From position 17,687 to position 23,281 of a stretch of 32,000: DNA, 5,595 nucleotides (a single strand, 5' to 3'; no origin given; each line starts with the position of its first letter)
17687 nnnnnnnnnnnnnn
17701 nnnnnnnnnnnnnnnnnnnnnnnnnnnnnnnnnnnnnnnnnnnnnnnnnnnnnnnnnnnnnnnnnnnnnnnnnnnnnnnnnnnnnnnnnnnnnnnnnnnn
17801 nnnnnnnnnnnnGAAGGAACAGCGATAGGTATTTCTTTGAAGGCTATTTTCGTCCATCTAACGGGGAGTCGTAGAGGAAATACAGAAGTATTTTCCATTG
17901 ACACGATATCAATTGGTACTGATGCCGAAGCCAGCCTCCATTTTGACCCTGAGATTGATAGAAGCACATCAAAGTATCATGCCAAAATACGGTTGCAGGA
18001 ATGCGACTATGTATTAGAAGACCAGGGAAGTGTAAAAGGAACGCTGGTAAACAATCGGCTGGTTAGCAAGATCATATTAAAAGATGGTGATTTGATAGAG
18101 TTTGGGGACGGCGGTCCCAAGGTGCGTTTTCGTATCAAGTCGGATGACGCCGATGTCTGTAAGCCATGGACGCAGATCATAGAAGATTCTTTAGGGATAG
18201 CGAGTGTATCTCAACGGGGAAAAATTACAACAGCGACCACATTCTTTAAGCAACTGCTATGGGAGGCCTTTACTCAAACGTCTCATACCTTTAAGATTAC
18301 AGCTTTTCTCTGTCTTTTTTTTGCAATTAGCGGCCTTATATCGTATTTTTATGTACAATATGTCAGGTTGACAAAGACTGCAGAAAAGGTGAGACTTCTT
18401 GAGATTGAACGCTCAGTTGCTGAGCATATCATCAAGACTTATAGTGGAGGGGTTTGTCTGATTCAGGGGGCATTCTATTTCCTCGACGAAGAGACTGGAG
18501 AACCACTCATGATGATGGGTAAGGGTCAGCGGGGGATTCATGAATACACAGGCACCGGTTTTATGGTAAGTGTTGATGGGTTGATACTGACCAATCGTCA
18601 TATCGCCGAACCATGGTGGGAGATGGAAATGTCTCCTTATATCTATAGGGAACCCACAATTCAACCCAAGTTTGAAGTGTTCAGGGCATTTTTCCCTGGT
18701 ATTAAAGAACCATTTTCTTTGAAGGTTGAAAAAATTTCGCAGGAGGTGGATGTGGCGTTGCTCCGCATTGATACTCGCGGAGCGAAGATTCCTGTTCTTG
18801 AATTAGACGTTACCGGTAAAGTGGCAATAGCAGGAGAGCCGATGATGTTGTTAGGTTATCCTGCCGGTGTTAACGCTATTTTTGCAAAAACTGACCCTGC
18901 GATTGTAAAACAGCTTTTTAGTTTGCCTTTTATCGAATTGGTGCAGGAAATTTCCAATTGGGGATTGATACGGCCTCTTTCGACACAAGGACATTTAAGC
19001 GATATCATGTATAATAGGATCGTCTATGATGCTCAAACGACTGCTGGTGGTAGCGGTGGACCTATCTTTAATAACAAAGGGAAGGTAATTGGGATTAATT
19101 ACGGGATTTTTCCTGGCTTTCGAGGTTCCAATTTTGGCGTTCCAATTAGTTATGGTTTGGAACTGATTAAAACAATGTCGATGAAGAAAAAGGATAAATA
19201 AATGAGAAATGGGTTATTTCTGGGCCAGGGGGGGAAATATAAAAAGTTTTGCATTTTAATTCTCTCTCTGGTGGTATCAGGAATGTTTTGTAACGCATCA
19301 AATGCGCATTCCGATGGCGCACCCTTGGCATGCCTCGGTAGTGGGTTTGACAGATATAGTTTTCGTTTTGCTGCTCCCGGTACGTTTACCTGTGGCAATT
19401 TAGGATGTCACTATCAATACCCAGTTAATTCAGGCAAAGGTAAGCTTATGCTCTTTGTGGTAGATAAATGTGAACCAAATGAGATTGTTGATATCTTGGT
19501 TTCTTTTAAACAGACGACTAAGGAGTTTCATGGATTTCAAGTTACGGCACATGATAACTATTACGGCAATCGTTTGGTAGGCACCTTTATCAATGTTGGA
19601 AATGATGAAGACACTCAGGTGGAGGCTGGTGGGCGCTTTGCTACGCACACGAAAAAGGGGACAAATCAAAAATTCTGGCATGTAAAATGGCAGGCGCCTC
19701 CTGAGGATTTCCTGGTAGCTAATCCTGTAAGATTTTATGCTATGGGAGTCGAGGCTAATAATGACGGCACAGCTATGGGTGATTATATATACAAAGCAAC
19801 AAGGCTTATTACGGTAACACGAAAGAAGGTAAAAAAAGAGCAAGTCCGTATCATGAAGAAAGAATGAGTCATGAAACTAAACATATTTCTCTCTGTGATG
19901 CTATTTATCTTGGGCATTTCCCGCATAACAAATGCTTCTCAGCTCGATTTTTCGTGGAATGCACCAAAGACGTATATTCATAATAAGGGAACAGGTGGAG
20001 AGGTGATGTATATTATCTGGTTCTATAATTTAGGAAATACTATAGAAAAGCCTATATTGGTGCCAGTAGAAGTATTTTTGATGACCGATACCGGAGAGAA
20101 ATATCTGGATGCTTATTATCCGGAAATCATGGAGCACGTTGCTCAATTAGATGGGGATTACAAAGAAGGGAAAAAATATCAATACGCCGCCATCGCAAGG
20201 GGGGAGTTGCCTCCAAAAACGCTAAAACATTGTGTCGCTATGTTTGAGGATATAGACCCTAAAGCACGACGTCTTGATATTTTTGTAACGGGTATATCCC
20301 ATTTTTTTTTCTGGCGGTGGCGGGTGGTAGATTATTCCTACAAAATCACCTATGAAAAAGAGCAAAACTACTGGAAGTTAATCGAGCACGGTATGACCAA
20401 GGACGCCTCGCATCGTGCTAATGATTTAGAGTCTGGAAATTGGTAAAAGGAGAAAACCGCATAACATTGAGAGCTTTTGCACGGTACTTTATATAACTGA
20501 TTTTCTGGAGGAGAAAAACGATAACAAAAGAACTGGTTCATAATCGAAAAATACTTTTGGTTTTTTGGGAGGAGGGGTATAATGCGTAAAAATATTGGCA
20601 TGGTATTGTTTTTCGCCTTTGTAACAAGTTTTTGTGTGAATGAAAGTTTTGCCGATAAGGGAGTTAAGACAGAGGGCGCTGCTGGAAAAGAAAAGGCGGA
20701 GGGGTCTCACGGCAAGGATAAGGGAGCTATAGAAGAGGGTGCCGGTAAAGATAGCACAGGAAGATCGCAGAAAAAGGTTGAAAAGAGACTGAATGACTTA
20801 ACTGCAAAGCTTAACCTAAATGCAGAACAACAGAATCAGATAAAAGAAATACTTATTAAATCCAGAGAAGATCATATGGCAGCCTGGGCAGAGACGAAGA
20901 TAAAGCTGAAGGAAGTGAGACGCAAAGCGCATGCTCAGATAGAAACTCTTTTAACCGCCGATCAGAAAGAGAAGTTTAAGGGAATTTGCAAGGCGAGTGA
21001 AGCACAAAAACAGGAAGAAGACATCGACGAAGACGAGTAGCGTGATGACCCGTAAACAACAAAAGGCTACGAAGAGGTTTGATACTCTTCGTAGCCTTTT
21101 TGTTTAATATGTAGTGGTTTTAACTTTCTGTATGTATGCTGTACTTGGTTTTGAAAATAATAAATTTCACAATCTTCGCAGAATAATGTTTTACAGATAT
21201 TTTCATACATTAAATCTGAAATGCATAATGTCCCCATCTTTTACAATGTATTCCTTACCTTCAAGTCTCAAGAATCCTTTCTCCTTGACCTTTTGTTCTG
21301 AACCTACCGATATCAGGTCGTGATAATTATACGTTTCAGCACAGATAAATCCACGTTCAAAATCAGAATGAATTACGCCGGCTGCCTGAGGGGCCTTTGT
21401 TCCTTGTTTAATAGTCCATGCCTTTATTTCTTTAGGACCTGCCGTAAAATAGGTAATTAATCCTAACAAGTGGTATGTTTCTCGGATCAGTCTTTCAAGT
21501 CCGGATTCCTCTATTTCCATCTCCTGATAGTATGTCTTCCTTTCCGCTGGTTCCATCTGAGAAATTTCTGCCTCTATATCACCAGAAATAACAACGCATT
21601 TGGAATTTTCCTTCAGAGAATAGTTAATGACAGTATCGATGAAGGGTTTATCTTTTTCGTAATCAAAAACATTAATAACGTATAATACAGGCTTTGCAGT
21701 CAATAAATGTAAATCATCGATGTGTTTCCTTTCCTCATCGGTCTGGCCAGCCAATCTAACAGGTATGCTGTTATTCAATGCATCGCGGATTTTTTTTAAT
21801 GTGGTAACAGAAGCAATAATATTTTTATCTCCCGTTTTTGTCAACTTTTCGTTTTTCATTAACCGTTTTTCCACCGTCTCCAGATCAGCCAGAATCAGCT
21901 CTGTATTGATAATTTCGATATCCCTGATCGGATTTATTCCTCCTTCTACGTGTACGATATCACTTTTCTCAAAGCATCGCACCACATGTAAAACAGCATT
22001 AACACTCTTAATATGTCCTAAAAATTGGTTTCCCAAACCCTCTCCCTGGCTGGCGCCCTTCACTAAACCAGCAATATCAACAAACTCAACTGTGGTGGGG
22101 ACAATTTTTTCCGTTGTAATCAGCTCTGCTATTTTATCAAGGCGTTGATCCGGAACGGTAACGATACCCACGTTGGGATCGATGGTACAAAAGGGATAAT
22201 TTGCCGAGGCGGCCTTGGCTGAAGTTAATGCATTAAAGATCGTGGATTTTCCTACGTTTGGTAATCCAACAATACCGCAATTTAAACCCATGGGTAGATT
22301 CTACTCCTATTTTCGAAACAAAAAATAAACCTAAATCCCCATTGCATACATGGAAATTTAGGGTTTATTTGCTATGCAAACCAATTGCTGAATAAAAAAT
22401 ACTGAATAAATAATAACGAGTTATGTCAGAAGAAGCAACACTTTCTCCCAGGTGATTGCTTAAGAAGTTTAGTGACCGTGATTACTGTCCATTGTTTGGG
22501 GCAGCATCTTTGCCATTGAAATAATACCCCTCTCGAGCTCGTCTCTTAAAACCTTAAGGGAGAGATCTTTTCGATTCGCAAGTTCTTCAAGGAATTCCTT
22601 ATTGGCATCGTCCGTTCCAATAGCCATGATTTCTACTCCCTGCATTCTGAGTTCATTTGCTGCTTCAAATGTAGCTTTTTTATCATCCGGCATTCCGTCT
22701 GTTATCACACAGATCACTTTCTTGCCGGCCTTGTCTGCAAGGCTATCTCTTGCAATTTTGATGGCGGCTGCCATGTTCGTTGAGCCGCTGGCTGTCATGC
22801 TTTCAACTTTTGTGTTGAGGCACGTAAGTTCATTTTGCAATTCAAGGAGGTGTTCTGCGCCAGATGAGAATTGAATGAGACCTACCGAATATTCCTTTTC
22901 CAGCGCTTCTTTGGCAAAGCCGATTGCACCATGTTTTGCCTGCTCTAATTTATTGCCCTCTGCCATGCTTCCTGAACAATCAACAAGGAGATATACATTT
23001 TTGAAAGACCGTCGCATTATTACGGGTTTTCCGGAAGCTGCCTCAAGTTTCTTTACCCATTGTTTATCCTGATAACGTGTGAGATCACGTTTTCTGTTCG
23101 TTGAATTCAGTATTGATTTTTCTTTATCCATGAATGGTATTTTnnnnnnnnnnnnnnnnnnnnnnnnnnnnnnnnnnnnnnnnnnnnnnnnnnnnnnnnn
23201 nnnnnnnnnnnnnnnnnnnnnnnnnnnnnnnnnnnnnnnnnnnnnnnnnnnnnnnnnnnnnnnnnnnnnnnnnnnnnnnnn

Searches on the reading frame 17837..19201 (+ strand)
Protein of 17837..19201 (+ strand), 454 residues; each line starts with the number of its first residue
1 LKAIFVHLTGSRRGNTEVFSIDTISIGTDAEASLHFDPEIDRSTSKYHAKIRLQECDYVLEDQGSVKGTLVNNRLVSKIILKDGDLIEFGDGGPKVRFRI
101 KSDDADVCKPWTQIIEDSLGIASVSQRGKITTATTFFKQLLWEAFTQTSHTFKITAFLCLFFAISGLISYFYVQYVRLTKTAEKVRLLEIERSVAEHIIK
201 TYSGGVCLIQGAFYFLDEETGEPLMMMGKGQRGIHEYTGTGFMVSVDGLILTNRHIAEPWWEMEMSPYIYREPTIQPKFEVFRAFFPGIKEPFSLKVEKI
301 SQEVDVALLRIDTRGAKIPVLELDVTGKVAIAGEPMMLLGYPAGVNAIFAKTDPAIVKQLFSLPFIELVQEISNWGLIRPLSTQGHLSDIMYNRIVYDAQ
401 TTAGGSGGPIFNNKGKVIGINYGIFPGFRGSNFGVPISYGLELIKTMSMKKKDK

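Call 36: search_protein_families(library=pfam, proteins=[window:17837-19201:+], max_evalue=0.00001)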
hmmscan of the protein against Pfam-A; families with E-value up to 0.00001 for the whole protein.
window:17837-19201:+ (454 aa): 3 families
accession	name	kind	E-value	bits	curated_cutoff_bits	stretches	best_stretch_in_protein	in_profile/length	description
PF13365.12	Trypsin_2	-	1.2e-17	65.4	27.6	1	239-420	1-144/144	Trypsin-like peptidase domain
PF00498.31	FHA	-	8.1e-13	49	20.7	1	24-90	1-67/67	FHA domain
PF10459.15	Peptidase_S46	-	8.6e-06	25.1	22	0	396-422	625-651/698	Peptidase S46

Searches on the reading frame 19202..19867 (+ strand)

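Call 36: search_protein_families(library=pfam, proteins=[window:19202-19867:+], max_evalue=0.00001)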
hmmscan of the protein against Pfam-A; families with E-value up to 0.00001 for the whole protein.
window:19202-19867:+ (221 aa): 1 family
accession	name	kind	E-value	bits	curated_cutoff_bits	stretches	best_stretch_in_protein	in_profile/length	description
PF02014.22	Reeler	-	3.9e-07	31.1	21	1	88-184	26-124/131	Reeler domain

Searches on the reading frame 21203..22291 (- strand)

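Call 37: search_protein_families(library=pfam, proteins=[window:21203-22291:-], max_evalue=0.00001)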
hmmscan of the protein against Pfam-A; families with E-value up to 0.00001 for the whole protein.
window:21203-22291:- (362 aa): 3 families
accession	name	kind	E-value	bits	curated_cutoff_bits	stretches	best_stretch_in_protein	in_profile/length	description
PF06071.19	YchF-GTPase_C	-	7e-41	138.7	27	1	278-361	1-84/84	Protein of unknown function (DUF933)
PF01926.29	MMR_HSR1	-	2.7e-23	82.7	21.9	1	5-109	2-86/113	50S ribosome-binding GTPase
PF02421.24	FeoB_N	-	8.6e-09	35.5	27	1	5-50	3-48/156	Ferrous iron transport protein B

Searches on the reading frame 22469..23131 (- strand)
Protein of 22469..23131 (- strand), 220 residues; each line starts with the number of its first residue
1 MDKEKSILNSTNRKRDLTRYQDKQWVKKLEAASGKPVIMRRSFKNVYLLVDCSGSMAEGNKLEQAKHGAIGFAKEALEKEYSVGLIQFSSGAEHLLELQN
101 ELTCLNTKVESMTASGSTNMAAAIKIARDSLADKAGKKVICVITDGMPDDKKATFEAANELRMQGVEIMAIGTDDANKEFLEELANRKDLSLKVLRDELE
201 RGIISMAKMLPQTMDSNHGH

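Call 37: search_protein_families(library=pfam, proteins=[window:22469-23131:-], max_evalue=0.00001)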
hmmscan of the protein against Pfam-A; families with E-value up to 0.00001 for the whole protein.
window:22469-23131:- (220 aa): 3 families
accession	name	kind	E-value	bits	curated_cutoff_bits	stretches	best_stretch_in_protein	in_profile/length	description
PF00092.34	VWA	-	7.5e-22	78.8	23.8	1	45-189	1-155/174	von Willebrand factor type A domain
PF13519.12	VWA_2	-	3.6e-17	63.4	27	1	46-146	1-106/107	von Willebrand factor type A domain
PF13768.12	VWA_3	-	1.7e-06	28.6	27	1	45-187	2-148/155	von Willebrand factor type A domain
